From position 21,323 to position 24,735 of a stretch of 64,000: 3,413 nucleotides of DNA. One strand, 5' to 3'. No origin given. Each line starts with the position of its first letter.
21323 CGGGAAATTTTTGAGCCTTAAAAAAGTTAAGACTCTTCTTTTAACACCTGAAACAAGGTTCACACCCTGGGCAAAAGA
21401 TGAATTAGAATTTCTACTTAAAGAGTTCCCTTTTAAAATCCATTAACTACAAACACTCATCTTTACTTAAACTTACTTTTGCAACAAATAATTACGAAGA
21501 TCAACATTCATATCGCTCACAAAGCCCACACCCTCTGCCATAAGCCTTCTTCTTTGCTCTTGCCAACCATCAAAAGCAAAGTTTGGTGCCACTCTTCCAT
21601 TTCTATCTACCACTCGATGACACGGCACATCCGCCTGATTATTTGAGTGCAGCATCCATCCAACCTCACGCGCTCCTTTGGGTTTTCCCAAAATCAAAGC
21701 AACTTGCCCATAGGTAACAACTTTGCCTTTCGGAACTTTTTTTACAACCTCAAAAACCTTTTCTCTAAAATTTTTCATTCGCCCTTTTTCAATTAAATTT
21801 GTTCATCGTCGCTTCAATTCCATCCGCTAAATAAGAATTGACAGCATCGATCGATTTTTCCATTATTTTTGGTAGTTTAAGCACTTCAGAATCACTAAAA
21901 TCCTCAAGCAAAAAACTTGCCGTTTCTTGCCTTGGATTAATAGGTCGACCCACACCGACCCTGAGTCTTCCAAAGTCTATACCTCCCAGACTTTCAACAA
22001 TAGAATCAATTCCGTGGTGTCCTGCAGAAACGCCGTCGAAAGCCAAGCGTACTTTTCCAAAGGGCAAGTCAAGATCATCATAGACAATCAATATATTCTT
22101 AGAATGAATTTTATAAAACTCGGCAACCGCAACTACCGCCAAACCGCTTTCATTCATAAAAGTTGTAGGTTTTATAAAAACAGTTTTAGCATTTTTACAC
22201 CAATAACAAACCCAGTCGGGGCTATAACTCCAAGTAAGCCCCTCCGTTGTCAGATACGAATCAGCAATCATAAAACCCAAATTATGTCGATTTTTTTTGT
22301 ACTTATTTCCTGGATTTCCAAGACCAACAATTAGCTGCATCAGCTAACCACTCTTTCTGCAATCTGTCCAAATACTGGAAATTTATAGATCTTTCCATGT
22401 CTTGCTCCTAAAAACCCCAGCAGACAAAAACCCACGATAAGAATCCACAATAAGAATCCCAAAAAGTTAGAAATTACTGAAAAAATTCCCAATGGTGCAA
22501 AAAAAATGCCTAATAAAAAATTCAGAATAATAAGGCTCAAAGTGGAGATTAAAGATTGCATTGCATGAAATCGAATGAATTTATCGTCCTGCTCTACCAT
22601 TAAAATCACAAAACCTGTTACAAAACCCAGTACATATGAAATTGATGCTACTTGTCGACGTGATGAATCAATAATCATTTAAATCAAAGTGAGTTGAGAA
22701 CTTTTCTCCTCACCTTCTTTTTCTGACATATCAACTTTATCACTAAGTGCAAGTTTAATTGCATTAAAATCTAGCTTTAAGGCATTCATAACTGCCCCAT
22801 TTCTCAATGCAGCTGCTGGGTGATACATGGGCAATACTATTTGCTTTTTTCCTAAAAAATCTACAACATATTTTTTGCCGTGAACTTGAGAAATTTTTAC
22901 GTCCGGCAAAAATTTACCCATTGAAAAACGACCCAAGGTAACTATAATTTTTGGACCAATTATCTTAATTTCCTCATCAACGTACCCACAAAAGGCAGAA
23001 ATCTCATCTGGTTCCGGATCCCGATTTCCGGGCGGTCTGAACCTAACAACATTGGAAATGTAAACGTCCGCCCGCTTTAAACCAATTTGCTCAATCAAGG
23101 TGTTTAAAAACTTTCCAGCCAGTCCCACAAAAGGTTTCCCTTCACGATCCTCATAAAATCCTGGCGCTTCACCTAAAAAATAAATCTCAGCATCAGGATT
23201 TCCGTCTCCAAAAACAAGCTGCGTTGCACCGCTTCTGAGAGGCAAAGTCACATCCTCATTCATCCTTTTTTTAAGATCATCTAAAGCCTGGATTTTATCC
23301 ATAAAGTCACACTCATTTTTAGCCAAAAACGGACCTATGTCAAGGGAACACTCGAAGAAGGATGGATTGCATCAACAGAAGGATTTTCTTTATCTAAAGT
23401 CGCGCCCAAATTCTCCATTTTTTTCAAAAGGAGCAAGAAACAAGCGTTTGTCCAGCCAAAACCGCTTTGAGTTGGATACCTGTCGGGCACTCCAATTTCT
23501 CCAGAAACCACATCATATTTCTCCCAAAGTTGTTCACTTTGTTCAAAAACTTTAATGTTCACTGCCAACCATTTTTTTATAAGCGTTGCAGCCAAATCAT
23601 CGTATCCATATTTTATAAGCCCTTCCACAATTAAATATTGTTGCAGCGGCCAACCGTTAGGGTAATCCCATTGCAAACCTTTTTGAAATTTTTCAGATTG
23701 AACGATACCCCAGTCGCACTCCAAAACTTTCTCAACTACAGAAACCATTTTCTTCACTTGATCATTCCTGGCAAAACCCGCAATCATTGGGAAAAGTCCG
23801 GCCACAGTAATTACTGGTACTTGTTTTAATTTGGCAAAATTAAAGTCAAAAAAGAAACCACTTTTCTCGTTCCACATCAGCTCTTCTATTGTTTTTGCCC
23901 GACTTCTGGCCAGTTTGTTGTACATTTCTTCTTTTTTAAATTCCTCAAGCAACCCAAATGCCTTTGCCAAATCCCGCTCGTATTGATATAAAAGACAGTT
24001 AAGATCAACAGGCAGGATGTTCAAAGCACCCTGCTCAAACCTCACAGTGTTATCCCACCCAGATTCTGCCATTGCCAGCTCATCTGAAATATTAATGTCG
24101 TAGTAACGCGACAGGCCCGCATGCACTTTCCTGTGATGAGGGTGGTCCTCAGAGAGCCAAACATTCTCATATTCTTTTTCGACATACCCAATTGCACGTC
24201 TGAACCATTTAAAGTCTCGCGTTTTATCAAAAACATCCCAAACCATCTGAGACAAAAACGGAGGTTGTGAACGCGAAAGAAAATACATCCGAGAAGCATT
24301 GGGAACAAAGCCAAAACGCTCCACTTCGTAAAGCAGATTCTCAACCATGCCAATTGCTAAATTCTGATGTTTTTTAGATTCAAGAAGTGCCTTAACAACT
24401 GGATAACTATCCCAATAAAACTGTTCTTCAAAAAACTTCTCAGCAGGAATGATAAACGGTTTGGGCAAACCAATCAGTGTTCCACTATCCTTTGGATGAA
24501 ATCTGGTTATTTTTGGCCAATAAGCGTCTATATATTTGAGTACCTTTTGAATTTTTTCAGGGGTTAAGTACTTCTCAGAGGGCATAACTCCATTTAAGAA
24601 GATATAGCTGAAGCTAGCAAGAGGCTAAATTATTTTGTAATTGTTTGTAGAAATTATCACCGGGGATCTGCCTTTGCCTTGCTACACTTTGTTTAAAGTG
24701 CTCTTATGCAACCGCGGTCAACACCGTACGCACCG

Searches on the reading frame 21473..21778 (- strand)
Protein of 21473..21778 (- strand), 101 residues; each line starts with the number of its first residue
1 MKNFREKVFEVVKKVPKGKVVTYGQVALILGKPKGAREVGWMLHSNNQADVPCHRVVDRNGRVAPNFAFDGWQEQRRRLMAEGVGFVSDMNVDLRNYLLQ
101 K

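Call 84: search_protein_families(library=pfam, proteins=[window:21473-21778:-], max_evalue=0.00001)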
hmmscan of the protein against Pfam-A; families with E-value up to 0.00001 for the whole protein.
window:21473-21778:- (101 aa): 1 family
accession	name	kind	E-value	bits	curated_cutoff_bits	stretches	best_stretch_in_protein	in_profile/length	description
PF01035.26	DNA_binding_1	-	5.6e-25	87.4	27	1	3-84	1-81/81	6-O-methylguanine DNA methyltransferase, DNA binding domain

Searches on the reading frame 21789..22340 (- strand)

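Call 84: search_protein_families(library=pfam, proteins=[window:21789-22340:-], max_evalue=0.00001)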
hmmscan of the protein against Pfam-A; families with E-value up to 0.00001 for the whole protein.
window:21789-22340:- (183 aa): 1 family
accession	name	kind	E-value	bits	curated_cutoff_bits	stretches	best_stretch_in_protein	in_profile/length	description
PF01195.25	Pept_tRNA_hydro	-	5.6e-57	193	27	1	3-183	1-183/183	Peptidyl-tRNA hydrolase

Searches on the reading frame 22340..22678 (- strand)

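Call 84: search_protein_families(library=pfam, proteins=[window:22340-22678:-], max_evalue=0.00001)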
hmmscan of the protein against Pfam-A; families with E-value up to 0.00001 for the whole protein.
window:22340-22678:- (112 aa): 1 family
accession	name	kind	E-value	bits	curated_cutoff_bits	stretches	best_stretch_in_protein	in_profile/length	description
PF09685.15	DUF4870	-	1.6e-09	38.2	25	1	14-102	18-102/107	Domain of unknown function (DUF4870)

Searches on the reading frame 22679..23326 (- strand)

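Call 84: search_protein_families(library=pfam, proteins=[window:22679-23326:-], max_evalue=0.00001)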
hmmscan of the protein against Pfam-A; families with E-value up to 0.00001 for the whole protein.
window:22679-23326:- (215 aa): 1 family
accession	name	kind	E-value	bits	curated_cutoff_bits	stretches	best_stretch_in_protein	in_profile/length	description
PF03167.25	UDG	-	3.1e-31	108.8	24.3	1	39-178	1-126/141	Uracil DNA glycosylase superfamily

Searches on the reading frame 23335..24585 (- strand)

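Call 84: search_protein_families(library=pfam, proteins=[window:23335-24585:-], max_evalue=0.00001)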
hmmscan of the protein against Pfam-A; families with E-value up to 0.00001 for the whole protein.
window:23335-24585:- (416 aa): 2 families
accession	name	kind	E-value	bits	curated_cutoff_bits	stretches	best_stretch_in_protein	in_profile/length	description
PF01204.24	Trehalase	-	6.7e-93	312.7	21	2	171-390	285-511/512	Trehalase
PF22422.2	MGH1-like_GH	-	8.8e-18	65.4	27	1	105-379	64-356/356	Mannosylglycerate hydrolase MGH1-like glycoside hydrolase domain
